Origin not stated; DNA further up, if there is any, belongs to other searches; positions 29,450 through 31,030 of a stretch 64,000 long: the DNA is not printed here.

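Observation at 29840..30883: Calpain-like Cys/His/Asn peptidase signature at the C-terminus of a 1.7k-aa protein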

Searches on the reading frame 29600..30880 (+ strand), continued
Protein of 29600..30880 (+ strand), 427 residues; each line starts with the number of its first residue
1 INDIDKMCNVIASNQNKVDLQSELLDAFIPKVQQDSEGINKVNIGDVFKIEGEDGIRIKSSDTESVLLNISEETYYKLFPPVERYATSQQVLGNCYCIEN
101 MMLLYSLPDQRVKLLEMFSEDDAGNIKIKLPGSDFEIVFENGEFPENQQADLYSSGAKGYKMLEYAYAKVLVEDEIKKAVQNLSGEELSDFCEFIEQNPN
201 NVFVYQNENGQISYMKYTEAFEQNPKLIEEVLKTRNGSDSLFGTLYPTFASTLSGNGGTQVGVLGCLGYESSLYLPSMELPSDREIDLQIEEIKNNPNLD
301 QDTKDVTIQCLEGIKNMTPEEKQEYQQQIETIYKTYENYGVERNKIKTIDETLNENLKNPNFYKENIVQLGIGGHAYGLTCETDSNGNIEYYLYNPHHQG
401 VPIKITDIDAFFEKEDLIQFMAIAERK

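Call 61: predict_structure(alignment_id=A2)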
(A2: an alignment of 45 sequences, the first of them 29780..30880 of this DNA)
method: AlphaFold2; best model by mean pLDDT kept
length: 367 residues; sequences in the alignment: 45
mean_pLDDT: 89.7   pTM: 0.85
mean pLDDT of the five models: 89.7, 87.6, 87.4, 86.9, 85.9
residues with pLDDT >= 90: 242; 70-90: 110; 50-70: 13; < 50: 2
segments of 3 or more residues with pLDDT < 50: none
pLDDT, mean of each block of 10 residues (from residue 1): 78 98 93 90 91 96 98 96 94 95 96 95 97 96 94 96 91 76 76 85 92 83 92 93 89 94 89 80 77 84 92 91 93 92 90 74 80
secondary structure, 60 per line:
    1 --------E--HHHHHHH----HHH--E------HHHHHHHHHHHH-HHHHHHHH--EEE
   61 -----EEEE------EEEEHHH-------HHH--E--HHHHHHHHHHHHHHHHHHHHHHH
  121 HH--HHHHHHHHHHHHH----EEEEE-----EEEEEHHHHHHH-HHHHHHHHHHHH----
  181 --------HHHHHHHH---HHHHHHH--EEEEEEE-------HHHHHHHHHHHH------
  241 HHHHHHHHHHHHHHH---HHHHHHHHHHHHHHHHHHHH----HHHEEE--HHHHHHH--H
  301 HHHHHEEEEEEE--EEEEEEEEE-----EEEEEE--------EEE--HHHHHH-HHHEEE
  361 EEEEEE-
elements in order: H12-18 H35-46 H48-55 E58-60 E66-69 E76-79 H98-122 H125-137 E142-146 E152-156 H157-163 H165-176 H189-196 H200-206 E209-215 H223-234 H241-255 H259-278 E286-288 H291-297 H300-305 E306-312 E315-323 E329-334 E343-345 H348-353 E358-366

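Call 64: fold_search(model_id=the predicted structure, library=pdb)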
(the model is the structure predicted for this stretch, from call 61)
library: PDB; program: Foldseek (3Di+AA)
matches with E <= 10: 595; with E <= 0.001: 0
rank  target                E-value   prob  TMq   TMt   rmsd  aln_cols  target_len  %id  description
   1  8brf_BBB              6.9e-03  0.93  0.13  0.26   5.3        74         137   26  YopQ apo from Yersinia enterocolitica (released 2023-12-13)
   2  8brf_AAA              8.7e-03  0.96  0.14  0.28   4.7        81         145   22  YopQ apo from Yersinia enterocolitica (released 2023-12-13)
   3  8p1p_A                1.1e-01  0.20  0.22  0.19  22.1       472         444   10  USP28 in complex with AZ1 (released 2024-05-22)
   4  8p1p_B                1.5e-01  0.28  0.10  0.09  19.9       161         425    9  USP28 in complex with AZ1 (released 2024-05-22)
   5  9n6e_I                3.2e-01  0.07  0.09  0.16  16.1       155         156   13  L9-targeting immunogen bound to three copies of L9 Fab (released 2025-12-10)
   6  4f8c_A                3.8e-01  0.44  0.13  0.17   5.3       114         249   15  Structure of the Cif:Nedd8 complex - Yersinia pseudotuberculosis Cycle Inhibiting Factor in complex with human Nedd8 (released 2012-06-20)
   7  4f8c_C                5.6e-01  0.35  0.13  0.17   5.3       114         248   15  Structure of the Cif:Nedd8 complex - Yersinia pseudotuberculosis Cycle Inhibiting Factor in complex with human Nedd8 (released 2012-06-20)
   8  6wq2_A                5.6e-01  0.12  0.07  0.14  13.4        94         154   13  Cryo-EM of the S. islandicus filamentous virus, SIFV (released 2020-07-29)
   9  2x5c_B                6.3e-01  0.33  0.10  0.30   5.7        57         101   18  Crystal structure of hypothetical protein ORF131 from Pyrobaculum Spherical Virus (released 2010-07-21)
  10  1h9j                  6.3e-01  0.09  0.08  0.16  11.2        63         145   17  Two crystal structures of the cytoplasmic molybdate-binding protein ModG suggest a novel cooperative binding mechanism a (released 2001-05-11)
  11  1h9k                  6.6e-01  0.09  0.08  0.16  11.4        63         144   21  Two crystal structures of the cytoplasmic molybdate-binding protein ModG suggest a novel cooperative binding mechanism a (released 2001-05-11)
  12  8jxk_D                8.3e-01  0.07  0.10  0.16  15.5       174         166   13  Crystal Structure of Rv0047c from Mycobacterium tuberculosis (released 2024-07-03)
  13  9pfv_Q                8.8e-01  0.06  0.13  0.15  20.2       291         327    7  The cryo-EM structure of C. crescentus DriD-ssDNA-RNAP-Sigma73-CCNA_03891/CCNA_01149 promoter transcription activation (released 2026-02-25)
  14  8h5y_B                1.1e+00  0.06  0.07  0.05  12.9       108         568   10  Crystal structure of RadD- ADP complex (released 2023-10-18)
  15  7b25_B                1.1e+00  0.03  0.12  0.16  19.8       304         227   10  DtxR-like iron-dependent regulator IdeR (Q43A variant) complexed with cobalt and its consensus DNA-binding sequence (released 2021-03-03)
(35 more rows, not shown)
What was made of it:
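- The best single Foldseek hit was the Yersinia type III protein YopQ (E = 7e-03), and weak hits included the effectors Cif and GtgE (call 64).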

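Call 71: find_encoding_contigs(protein=P0056, flank=4000, max_places=2)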
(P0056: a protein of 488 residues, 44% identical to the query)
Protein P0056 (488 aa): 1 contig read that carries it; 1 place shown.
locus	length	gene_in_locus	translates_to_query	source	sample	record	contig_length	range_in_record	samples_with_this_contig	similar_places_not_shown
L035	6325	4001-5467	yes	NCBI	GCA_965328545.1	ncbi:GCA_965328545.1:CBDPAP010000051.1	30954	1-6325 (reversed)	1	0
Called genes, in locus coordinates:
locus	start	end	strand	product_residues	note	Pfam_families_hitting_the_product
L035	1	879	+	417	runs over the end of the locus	PF00109:ketoacyl-synt, PF02801:Ketoacyl-synt_C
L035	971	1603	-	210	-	PF00717:Peptidase_S24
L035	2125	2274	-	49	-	-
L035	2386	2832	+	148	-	-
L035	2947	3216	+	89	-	-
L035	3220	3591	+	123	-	-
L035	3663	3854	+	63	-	-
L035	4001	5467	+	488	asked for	-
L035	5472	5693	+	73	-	-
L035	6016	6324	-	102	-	?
